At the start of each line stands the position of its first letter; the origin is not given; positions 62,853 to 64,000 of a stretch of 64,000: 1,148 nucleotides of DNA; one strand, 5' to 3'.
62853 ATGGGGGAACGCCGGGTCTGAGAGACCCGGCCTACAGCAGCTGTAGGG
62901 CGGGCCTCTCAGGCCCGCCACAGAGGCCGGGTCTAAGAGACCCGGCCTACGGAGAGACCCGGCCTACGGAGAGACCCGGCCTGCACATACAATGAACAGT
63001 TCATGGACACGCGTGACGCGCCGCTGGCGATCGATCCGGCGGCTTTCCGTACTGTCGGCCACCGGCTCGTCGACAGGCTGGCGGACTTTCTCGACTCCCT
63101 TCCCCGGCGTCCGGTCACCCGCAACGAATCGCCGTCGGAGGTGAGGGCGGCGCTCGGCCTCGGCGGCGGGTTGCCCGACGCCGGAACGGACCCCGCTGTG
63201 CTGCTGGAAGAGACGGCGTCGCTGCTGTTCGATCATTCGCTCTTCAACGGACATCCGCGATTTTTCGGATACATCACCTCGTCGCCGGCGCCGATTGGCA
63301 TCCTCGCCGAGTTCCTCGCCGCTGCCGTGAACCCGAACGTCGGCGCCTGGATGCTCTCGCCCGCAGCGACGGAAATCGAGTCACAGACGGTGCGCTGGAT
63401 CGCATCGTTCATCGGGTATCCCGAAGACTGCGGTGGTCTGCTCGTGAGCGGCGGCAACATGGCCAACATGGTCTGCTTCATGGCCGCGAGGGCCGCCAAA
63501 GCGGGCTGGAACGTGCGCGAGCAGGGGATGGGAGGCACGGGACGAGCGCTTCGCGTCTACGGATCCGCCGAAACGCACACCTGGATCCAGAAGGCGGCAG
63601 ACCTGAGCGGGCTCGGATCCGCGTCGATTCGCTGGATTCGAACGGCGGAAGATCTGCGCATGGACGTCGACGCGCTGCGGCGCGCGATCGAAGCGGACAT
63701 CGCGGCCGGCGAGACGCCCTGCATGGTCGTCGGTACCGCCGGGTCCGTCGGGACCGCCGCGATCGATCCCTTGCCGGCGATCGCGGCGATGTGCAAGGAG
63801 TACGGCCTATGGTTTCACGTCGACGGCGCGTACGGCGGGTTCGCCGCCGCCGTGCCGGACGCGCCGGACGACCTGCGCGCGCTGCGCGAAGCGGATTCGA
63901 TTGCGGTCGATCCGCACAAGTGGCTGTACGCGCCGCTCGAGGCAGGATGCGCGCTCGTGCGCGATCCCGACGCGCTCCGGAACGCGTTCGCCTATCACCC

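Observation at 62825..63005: Nested palindromes and a 17-bp tandem repeat between a permease wreck and the decarboxylase start codon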

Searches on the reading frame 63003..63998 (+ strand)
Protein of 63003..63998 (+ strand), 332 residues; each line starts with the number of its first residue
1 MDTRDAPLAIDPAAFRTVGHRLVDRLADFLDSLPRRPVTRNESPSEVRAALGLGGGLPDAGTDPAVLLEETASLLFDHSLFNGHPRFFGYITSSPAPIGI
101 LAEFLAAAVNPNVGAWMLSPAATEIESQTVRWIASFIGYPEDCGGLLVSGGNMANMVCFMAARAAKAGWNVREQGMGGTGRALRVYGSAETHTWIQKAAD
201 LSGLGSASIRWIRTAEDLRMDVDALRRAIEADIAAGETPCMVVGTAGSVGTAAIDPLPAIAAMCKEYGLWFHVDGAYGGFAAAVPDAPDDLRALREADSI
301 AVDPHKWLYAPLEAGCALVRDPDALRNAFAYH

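Call 23: find_related_loci(query=window:63003-63998:+, collection=metagenome_contigs, flank=10000)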
Query window:63003-63998:+ (332 aa) in metagenome_contigs; peptide patterns used: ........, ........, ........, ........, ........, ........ (x = any residue, [..] = any of these).
600 stretches matched a pattern (row limit reached: there are more); 532 encode a relative of the query (tblastn E <= 1e-3); the best 80 are kept; 80 distinct loci.
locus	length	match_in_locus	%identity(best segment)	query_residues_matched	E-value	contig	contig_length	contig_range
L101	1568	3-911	96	23-325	0e+0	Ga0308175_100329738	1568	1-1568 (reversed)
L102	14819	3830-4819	78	4-332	7e-175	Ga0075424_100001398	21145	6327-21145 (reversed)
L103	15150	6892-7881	78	4-332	1e-174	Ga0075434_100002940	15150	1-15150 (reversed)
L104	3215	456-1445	77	4-332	0e+0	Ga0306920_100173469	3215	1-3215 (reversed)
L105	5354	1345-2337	79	3-332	2e-175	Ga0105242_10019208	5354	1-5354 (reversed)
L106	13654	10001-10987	79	4-331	3e-172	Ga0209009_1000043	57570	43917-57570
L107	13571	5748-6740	78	3-332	7e-172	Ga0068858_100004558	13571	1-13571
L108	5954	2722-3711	76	4-332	9e-172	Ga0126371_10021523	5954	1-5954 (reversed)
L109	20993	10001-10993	76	3-332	3e-169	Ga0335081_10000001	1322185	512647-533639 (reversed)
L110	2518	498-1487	76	4-332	5e-180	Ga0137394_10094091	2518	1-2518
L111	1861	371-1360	75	4-332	0e+0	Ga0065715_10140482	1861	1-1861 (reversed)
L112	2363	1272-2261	76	4-332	1e-180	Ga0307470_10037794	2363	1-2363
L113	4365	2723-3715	75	3-332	4e-173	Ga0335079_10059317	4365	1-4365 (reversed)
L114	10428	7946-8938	75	3-332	4e-168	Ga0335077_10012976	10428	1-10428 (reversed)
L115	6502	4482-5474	76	3-332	7e-169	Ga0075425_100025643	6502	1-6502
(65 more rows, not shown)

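Call 24: search_protein_families(library=pfam, proteins=[window:63003-63998:+], max_evalue=0.01)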
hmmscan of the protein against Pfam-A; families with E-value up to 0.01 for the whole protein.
window:63003-63998:+ (332 aa): 5 families
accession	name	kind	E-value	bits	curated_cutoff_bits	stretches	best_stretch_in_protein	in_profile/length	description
PF00282.25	Pyridoxal_deC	-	3.4e-50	171.3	27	1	82-330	37-290/375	Pyridoxal-dependent decarboxylase conserved domain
PF01212.27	Beta_elim_lyase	-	1.2e-08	35.1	27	1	145-319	50-212/288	Beta-eliminating lyase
PF00266.25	Aminotran_5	-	6.7e-07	29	21.5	1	185-318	92-212/371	Aminotransferase class-V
PF05889.19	SepSecS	-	6.6e-05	22.2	21.1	1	196-278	115-195/389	O-phosphoseryl-tRNA(Sec) selenium transferase, SepSecS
PF00155.27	Aminotran_1_2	-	0.00022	21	19.7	1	187-290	96-201/361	Aminotransferase class I and II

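Call 48: find_homologous_proteins(query=window:63003-63998:+, max_evalue=1e-50)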
Query window:63003-63998:+ (332 aa): 7973 proteins with E <= 1e-50 among 8000 candidates; the best 120 are listed.
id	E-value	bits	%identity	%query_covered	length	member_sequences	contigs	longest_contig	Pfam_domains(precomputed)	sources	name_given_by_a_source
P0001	1.8e-218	743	100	100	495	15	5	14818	PF00282.26,PF00266.26,PF01212.28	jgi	jgi:glutamate/tyrosine decarboxylase-like PLP-dependent enzyme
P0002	1.2e-217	740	99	100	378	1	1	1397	PF00282.26,PF00266.26,PF01212.28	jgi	jgi:aromatic-L-amino-acid/L-tryptophan decarboxylase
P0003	1.2e-185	635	85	100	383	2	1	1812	PF00282.26,PF00266.26,PF01212.28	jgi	-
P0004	2.1e-184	631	84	99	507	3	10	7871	PF00282.26,PF00266.26,PF01212.28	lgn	-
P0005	4.3e-184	630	84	99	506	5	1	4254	PF00282.26,PF00266.26,PF01212.28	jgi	jgi:aromatic-L-amino-acid decarboxylase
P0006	2.4e-183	627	84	99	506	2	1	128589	PF00282.26,PF00266.26,PF01212.28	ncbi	-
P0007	7.7e-183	625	82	98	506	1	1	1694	PF00282.26,PF00266.26,PF01212.28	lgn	-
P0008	8.8e-183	625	82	98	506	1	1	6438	PF00282.26,PF00266.26,PF01212.28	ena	-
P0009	1.9e-182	624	84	99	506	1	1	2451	PF00282.26,PF00266.26,PF01212.28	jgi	jgi:glutamate/tyrosine decarboxylase-like PLP-dependent enzyme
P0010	6.9e-172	589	79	100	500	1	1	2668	PF00282.26,PF00266.26,PF01212.28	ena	-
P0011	9.8e-172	589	79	99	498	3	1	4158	PF00282.26,PF00266.26,PF01212.28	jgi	jgi:aromatic-L-amino-acid/L-tryptophan decarboxylase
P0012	8.9e-171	586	79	99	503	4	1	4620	PF00282.26,PF00266.26,PF01212.28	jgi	-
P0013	1.9e-170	585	77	99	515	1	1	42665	PF00282.26,PF22937.2,PF00266.26,PF01212.28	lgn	-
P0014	1.3e-169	582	79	99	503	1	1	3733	PF00282.26,PF00266.26,PF01212.28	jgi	jgi:aromatic-L-amino-acid decarboxylase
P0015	1.4e-169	582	78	100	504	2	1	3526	PF00282.26,PF00266.26,PF01212.28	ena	-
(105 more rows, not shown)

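Call 49: find_encoding_contigs(protein=P0001, flank=10000, max_places=10)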
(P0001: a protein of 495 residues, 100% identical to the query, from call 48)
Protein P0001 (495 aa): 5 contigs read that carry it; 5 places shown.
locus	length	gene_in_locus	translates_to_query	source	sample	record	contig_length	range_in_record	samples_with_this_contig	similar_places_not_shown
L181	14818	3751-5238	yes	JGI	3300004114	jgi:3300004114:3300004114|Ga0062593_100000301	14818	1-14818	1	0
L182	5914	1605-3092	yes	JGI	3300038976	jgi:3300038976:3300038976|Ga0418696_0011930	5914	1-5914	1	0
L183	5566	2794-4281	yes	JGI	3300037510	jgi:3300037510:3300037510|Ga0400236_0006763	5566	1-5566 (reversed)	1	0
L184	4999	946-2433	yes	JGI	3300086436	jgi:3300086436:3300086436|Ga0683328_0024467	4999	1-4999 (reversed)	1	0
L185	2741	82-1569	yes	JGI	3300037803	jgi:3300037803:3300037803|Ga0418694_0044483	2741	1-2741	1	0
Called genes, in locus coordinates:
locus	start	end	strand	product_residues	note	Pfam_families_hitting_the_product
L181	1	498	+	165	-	?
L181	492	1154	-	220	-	PF06912:DUF1275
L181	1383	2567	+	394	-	PF19190:BACON_2, PF13004:BACON (weak), PF19190:BACON_2 (weak), PF13004:BACON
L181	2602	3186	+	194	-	PF12867:DinB_2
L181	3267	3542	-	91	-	PF02687:FtsX (weak)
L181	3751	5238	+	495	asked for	PF00282:Pyridoxal_deC, PF00266:Aminotran_5 (weak), PF01212:Beta_elim_lyase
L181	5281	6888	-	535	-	PF08448:PAS_4 (weak), PF00512:HisKA, PF02518:HATPase_c, PF00072:Response_reg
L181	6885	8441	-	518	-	PF08448:PAS_4, PF00512:HisKA, PF02518:HATPase_c, PF00072:Response_reg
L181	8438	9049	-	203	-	PF04509:CheC (weak), PF13690:CheX (faint)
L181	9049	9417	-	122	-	PF00072:Response_reg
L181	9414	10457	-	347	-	PF00072:Response_reg, PF01339:CheB_methylest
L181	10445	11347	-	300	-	PF03705:CheR_N (weak), PF01739:CheR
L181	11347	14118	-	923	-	PF08448:PAS_4 (weak), PF02985:HEAT (faint), PF12717:Cnd1 (faint), PF13513:HEAT_EZ (faint), PF13646:HEAT_2, PF00514:Arm (faint), PF13646:HEAT_2, PF13646:HEAT_2, +3 more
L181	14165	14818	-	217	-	?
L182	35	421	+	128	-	PF19190:BACON_2 (faint), PF13004:BACON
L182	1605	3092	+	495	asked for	PF00282:Pyridoxal_deC, PF00266:Aminotran_5 (weak), PF01212:Beta_elim_lyase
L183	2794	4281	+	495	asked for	PF00282:Pyridoxal_deC, PF00266:Aminotran_5 (weak), PF01212:Beta_elim_lyase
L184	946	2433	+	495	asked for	PF00282:Pyridoxal_deC, PF00266:Aminotran_5 (weak), PF01212:Beta_elim_lyase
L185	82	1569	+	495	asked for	PF00282:Pyridoxal_deC, PF00266:Aminotran_5 (weak), PF01212:Beta_elim_lyase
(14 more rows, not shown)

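Call 50: find_encoding_contigs(protein=P0006, flank=10000, max_places=4)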
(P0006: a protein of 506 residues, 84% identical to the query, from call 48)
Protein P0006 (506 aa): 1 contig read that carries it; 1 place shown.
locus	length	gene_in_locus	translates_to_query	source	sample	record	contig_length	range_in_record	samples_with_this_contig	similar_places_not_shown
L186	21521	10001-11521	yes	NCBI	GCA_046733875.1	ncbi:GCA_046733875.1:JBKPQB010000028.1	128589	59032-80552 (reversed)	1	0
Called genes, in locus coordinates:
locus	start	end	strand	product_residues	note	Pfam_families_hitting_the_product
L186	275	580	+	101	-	PF12833:HTH_18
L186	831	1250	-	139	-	PF08031:BBE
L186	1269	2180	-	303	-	PF01565:FAD_binding_4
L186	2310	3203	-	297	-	PF04542:Sigma70_r2, PF08281:Sigma70_r4_2, PF04545:Sigma70_r4 (weak)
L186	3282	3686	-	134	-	-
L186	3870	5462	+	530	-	PF07969:Amidohydro_3, PF01979:Amidohydro_1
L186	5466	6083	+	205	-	PF12867:DinB_2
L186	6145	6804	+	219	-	-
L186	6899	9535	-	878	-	PF12704:MacB_PCD, PF02687:FtsX (weak), PF12704:MacB_PCD, PF02687:FtsX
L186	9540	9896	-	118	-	PF03551:PadR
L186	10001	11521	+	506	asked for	PF00282:Pyridoxal_deC, PF00266:Aminotran_5 (weak), PF01212:Beta_elim_lyase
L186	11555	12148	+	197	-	PF00210:Ferritin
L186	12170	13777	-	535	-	PF08448:PAS_4 (weak), PF00512:HisKA, PF02518:HATPase_c, PF00072:Response_reg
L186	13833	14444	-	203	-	PF04509:CheC (weak)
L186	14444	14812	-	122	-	PF00072:Response_reg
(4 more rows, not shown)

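Call 54: find_encoding_contigs(protein=P0004, flank=6000, max_places=6)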
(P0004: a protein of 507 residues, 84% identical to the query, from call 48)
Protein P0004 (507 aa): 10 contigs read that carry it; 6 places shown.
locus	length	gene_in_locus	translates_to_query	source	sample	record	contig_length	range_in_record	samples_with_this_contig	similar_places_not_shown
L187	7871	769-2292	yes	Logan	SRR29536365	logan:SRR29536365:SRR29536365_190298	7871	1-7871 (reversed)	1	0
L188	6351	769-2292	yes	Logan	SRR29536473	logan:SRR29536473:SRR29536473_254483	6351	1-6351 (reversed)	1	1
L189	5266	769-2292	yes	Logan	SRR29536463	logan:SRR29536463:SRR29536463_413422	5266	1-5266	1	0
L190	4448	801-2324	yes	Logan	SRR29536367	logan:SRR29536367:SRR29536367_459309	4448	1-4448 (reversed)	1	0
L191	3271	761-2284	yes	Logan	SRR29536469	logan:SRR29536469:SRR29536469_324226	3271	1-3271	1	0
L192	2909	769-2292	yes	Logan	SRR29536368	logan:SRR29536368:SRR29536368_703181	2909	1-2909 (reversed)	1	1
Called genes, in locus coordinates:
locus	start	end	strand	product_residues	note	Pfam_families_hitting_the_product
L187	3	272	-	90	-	?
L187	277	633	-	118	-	PF03551:PadR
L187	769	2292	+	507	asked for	PF00282:Pyridoxal_deC, PF00266:Aminotran_5, PF01212:Beta_elim_lyase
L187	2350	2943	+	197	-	PF00210:Ferritin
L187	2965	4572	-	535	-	PF08448:PAS_4 (weak), PF00512:HisKA, PF02518:HATPase_c, PF00072:Response_reg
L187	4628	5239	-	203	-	PF04509:CheC (weak)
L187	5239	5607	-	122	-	PF00072:Response_reg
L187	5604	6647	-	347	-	PF00072:Response_reg, PF01339:CheB_methylest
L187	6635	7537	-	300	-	PF03705:CheR_N (weak), PF01739:CheR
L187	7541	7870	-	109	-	?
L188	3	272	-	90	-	?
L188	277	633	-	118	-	PF03551:PadR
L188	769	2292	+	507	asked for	PF00282:Pyridoxal_deC, PF00266:Aminotran_5, PF01212:Beta_elim_lyase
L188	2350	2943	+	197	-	PF00210:Ferritin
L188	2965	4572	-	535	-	PF08448:PAS_4 (weak), PF00512:HisKA, PF02518:HATPase_c, PF00072:Response_reg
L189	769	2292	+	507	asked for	PF00282:Pyridoxal_deC, PF00266:Aminotran_5, PF01212:Beta_elim_lyase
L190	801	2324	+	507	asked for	PF00282:Pyridoxal_deC, PF00266:Aminotran_5, PF01212:Beta_elim_lyase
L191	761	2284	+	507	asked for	PF00282:Pyridoxal_deC, PF00266:Aminotran_5, PF01212:Beta_elim_lyase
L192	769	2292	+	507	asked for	PF00282:Pyridoxal_deC, PF00266:Aminotran_5, PF01212:Beta_elim_lyase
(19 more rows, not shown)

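Call 55: find_encoding_contigs(protein=P0008, flank=6000, max_places=3)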
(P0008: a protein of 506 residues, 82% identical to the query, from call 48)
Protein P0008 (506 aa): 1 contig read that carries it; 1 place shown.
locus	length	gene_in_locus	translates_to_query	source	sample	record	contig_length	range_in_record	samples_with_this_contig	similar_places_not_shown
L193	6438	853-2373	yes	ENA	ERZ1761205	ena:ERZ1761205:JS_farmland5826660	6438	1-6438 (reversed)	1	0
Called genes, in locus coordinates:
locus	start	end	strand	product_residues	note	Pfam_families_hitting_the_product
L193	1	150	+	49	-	?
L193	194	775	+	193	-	PF12867:DinB_2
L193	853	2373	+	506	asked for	PF00282:Pyridoxal_deC, PF00266:Aminotran_5 (weak), PF01212:Beta_elim_lyase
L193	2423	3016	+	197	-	PF00210:Ferritin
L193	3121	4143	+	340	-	PF13185:GAF_2 (weak), PF01590:GAF, PF13581:HATPase_c_2, PF02518:HATPase_c (weak)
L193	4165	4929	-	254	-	-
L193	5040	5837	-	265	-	PF01170:UPF0020 (weak), PF13489:Methyltransf_23, PF06325:PrmA, PF01209:Ubie_methyltran, PF13847:Methyltransf_31, PF08241:Methyltransf_11, PF08242:Methyltransf_12, PF13649:Methyltransf_25, +2 more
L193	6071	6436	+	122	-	?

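Call 57: find_encoding_contigs(protein=P0005, flank=5000, max_places=3)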
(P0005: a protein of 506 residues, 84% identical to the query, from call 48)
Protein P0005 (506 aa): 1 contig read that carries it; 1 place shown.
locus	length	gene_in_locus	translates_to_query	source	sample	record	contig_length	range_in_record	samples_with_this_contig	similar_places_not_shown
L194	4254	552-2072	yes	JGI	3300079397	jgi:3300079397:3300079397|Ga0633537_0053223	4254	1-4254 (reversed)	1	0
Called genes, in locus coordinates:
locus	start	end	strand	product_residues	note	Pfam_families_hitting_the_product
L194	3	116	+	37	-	?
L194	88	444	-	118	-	PF03551:PadR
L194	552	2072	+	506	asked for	PF00282:Pyridoxal_deC, PF00266:Aminotran_5 (weak), PF01212:Beta_elim_lyase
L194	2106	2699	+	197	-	PF00210:Ferritin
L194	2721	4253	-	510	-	?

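Call 58: find_encoding_contigs(protein=P0009, flank=5000, max_places=3)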
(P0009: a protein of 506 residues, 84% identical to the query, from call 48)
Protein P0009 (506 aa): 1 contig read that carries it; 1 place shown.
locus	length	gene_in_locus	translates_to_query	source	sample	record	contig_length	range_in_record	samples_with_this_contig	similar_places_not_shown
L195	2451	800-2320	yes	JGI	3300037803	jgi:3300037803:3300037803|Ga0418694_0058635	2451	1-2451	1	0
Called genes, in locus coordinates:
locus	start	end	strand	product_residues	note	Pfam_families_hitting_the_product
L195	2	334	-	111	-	?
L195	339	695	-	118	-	PF03551:PadR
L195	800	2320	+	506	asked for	PF00282:Pyridoxal_deC, PF00266:Aminotran_5 (weak), PF01212:Beta_elim_lyase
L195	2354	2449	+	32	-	?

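Call 59: find_encoding_contigs(protein=P0003, flank=5000, max_places=3)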
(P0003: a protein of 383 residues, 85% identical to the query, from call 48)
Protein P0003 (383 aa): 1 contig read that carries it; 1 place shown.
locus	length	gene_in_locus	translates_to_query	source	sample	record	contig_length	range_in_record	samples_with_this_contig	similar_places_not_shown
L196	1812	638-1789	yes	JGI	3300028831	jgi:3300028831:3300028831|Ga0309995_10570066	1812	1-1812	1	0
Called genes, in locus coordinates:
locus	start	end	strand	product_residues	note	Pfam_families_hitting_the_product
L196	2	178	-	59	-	?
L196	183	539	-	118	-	PF03551:PadR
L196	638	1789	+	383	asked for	PF00282:Pyridoxal_deC, PF00266:Aminotran_5, PF01212:Beta_elim_lyase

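Call 65: find_encoding_contigs(protein=P0002, flank=3000, max_places=3)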
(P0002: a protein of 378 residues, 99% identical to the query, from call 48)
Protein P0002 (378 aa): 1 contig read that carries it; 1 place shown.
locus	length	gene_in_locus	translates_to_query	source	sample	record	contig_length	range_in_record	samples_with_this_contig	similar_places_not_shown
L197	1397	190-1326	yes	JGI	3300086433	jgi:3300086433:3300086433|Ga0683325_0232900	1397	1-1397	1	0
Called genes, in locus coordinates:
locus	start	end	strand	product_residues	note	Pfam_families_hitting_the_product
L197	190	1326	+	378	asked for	PF00282:Pyridoxal_deC, PF00266:Aminotran_5 (weak), PF01212:Beta_elim_lyase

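Call 66: list_cluster_members(proteins=[P0001])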
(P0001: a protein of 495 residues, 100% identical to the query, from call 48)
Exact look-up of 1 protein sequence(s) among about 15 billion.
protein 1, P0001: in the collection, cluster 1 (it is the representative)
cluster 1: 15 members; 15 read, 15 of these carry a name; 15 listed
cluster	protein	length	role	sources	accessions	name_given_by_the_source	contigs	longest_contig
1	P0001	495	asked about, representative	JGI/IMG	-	glutamate/tyrosine decarboxylase-like PLP-dependent enzyme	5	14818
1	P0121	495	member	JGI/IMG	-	glutamate/tyrosine decarboxylase-like PLP-dependent enzyme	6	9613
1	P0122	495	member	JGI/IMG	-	glutamate/tyrosine decarboxylase-like PLP-dependent enzyme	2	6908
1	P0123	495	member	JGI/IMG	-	glutamate/tyrosine decarboxylase-like PLP-dependent enzyme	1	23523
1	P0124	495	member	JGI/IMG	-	aromatic-L-amino-acid decarboxylase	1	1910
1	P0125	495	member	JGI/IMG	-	glutamate/tyrosine decarboxylase-like PLP-dependent enzyme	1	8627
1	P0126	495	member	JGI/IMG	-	glutamate/tyrosine decarboxylase-like PLP-dependent enzyme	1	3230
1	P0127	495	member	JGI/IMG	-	glutamate/tyrosine decarboxylase-like PLP-dependent enzyme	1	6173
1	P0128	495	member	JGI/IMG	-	glutamate/tyrosine decarboxylase-like PLP-dependent enzyme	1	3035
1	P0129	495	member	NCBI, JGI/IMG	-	glutamate/tyrosine decarboxylase-like PLP-dependent enzyme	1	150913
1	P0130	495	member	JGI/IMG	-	glutamate/tyrosine decarboxylase-like PLP-dependent enzyme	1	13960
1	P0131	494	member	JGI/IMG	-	glutamate/tyrosine decarboxylase-like PLP-dependent enzyme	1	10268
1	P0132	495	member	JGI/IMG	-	aromatic-L-amino-acid/L-tryptophan decarboxylase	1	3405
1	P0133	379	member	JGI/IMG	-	glutamate/tyrosine decarboxylase-like PLP-dependent enzyme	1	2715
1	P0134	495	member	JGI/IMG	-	aromatic-L-amino-acid decarboxylase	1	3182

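Call 67: find_encoding_contigs(protein=P0121, flank=1500, max_places=10)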
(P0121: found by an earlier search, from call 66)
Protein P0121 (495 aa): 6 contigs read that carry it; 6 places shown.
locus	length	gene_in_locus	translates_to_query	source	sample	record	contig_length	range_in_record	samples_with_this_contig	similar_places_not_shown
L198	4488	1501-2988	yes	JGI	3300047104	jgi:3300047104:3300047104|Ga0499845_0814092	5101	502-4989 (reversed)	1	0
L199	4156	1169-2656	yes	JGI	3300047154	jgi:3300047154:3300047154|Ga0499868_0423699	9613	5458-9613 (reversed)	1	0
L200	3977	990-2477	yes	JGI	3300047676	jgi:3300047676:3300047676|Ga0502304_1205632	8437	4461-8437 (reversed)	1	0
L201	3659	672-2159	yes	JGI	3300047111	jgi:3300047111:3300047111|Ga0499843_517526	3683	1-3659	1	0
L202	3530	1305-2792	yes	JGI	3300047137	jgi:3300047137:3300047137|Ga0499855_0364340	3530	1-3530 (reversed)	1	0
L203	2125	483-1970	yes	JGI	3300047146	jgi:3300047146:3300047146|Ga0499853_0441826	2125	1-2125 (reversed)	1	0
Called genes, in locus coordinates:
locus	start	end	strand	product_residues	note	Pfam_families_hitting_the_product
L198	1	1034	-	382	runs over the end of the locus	?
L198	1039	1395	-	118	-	PF03551:PadR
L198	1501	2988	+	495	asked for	PF00282:Pyridoxal_deC, PF00266:Aminotran_5, PF01212:Beta_elim_lyase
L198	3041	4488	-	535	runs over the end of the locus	PF08448:PAS_4 (weak), PF00512:HisKA, PF02518:HATPase_c, PF00072:Response_reg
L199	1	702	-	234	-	?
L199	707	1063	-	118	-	PF03551:PadR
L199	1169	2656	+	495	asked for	PF00282:Pyridoxal_deC, PF00266:Aminotran_5, PF01212:Beta_elim_lyase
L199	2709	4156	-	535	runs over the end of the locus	PF08448:PAS_4 (weak), PF00512:HisKA, PF02518:HATPase_c, PF00072:Response_reg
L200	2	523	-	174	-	?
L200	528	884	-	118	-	PF03551:PadR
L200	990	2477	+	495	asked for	PF00282:Pyridoxal_deC, PF00266:Aminotran_5, PF01212:Beta_elim_lyase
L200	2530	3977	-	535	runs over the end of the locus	PF08448:PAS_4 (weak), PF00512:HisKA, PF02518:HATPase_c, PF00072:Response_reg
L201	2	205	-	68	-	?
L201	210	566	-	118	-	PF03551:PadR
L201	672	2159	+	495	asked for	PF00282:Pyridoxal_deC, PF00266:Aminotran_5, PF01212:Beta_elim_lyase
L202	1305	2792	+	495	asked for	PF00282:Pyridoxal_deC, PF00266:Aminotran_5, PF01212:Beta_elim_lyase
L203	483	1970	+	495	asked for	PF00282:Pyridoxal_deC, PF00266:Aminotran_5, PF01212:Beta_elim_lyase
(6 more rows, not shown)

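Call 70: find_encoding_contigs(protein=P0129, flank=10000, max_places=3)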
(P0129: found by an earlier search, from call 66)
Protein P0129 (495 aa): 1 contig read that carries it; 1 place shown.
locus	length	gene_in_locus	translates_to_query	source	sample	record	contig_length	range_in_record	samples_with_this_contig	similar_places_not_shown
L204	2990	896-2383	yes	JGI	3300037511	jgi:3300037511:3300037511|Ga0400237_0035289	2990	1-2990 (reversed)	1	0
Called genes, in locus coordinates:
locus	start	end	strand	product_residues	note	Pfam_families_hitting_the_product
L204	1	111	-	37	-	?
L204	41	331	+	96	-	PF12867:DinB_2 (weak)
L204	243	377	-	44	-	-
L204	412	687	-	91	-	PF02687:FtsX (weak)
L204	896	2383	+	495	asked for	PF00282:Pyridoxal_deC, PF00266:Aminotran_5 (weak), PF01212:Beta_elim_lyase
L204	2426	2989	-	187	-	?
